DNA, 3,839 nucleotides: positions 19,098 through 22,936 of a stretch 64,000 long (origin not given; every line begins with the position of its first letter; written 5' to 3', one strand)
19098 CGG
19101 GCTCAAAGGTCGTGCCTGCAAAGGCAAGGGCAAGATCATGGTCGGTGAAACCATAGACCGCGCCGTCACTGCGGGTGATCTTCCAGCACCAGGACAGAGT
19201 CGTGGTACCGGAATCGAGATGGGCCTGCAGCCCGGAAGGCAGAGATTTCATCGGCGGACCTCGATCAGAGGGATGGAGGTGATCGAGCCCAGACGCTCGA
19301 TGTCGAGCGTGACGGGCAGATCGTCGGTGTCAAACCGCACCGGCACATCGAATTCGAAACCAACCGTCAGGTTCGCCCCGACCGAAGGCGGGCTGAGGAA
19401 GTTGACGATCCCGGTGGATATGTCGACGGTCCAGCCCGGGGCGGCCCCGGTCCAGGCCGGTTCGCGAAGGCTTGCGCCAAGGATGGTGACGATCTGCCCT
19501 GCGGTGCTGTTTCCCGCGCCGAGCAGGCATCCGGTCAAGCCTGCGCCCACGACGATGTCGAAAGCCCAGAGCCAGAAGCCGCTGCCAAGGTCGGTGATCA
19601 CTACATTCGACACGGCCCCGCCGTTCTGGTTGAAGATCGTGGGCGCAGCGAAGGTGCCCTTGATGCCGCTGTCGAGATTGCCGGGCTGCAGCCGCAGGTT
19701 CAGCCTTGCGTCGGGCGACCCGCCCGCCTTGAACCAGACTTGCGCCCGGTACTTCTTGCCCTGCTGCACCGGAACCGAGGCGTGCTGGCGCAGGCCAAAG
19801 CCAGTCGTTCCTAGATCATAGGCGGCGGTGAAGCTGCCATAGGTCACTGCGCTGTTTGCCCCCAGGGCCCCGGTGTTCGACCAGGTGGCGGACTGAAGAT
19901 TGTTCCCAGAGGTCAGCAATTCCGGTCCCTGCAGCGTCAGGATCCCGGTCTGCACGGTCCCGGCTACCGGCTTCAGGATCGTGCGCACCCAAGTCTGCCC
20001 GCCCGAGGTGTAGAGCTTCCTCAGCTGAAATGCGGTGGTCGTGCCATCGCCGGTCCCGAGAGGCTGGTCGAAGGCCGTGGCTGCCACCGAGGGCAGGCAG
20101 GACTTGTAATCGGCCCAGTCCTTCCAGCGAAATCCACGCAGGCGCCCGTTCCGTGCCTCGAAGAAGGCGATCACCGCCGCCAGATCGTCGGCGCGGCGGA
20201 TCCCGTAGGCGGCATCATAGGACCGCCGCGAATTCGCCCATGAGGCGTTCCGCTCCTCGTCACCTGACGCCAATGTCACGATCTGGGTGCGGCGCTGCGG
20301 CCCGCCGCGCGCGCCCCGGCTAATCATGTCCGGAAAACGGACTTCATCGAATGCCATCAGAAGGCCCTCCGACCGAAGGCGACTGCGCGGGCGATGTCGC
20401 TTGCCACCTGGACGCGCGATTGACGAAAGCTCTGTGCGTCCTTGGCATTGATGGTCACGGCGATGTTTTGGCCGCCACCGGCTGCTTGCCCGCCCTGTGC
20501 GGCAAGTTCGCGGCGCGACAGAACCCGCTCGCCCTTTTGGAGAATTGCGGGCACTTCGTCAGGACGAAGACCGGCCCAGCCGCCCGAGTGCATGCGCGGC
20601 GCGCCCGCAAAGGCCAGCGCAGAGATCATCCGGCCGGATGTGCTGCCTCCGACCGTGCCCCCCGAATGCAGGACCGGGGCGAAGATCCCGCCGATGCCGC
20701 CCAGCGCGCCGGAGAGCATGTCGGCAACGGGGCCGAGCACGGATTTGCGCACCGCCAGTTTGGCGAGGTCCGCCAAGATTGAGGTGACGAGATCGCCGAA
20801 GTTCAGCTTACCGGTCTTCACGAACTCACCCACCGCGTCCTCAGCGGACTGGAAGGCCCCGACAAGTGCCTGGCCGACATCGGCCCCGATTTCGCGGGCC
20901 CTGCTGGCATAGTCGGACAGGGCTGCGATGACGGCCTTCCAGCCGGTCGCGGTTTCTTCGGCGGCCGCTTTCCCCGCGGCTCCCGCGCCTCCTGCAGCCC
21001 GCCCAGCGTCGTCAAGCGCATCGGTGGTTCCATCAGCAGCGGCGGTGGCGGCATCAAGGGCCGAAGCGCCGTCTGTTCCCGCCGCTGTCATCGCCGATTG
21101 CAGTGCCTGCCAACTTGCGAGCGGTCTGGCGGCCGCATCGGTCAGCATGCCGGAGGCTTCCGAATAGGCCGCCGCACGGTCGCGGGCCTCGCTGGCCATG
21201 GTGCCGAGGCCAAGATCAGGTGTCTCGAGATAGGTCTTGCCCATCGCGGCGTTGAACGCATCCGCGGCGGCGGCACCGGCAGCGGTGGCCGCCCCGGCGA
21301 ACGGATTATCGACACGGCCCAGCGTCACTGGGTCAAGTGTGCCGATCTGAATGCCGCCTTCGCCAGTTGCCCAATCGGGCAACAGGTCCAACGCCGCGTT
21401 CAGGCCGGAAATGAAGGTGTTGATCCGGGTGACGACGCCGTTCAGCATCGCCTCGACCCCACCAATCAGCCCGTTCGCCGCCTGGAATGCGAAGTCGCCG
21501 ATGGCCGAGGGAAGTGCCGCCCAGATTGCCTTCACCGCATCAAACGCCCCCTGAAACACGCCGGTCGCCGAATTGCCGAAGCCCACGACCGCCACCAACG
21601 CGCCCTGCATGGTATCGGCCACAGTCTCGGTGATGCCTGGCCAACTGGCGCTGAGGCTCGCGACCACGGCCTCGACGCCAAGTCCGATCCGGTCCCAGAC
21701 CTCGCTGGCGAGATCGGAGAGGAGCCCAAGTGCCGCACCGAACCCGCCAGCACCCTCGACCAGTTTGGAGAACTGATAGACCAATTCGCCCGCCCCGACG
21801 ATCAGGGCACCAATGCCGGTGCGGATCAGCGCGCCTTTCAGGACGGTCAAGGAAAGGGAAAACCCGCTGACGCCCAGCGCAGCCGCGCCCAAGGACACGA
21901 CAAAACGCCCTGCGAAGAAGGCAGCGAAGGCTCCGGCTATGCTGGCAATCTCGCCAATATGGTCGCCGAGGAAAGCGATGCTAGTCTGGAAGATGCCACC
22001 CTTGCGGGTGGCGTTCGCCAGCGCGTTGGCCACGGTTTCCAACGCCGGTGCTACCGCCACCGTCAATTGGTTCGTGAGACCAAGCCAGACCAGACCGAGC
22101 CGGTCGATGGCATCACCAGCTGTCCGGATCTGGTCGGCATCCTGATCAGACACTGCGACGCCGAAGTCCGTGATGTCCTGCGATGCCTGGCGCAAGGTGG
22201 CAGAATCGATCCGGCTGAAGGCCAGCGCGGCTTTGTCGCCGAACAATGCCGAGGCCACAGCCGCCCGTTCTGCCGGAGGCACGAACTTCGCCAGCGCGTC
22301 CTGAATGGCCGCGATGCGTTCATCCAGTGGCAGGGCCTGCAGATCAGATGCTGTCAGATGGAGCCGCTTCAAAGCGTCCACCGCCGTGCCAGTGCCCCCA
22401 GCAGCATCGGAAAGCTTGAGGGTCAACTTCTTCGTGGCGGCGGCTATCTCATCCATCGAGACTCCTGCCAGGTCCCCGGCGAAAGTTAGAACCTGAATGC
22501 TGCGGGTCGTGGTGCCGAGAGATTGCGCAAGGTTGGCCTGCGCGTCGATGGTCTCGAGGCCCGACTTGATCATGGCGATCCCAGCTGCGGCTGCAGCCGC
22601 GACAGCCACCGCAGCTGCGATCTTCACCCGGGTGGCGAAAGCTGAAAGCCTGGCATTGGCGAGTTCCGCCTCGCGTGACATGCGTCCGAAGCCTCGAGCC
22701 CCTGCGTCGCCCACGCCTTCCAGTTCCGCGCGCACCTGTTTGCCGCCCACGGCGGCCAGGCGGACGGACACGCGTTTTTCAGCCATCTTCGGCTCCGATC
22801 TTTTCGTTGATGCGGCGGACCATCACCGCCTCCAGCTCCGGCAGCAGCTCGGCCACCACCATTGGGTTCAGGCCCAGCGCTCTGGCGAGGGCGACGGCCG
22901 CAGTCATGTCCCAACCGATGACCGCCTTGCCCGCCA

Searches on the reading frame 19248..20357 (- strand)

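Call 78: search_protein_families(library=pfam, proteins=[window:19248-20357:-], max_evalue=0.001)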
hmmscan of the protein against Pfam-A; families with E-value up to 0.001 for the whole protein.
window:19248-20357:- (369 aa): 1 family
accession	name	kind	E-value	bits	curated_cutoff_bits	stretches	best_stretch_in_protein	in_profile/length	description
PF09343.15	DUF2460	-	9.9e-79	264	30.4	2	4-141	1-135/205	Conserved hypothetical protein 2217 (DUF2460)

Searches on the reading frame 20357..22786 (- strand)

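Call 78: search_protein_families(library=pfam, proteins=[window:20357-22786:-], max_evalue=0.001)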
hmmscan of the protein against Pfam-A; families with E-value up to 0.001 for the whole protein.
window:20357-22786:- (809 aa): 1 family
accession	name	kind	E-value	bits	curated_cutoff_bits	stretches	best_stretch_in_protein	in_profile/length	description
PF09718.15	Tape_meas_lam_C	-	7.1e-21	74.5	23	1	616-688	3-76/76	Lambda phage tail tape-measure protein (Tape_meas_lam_C)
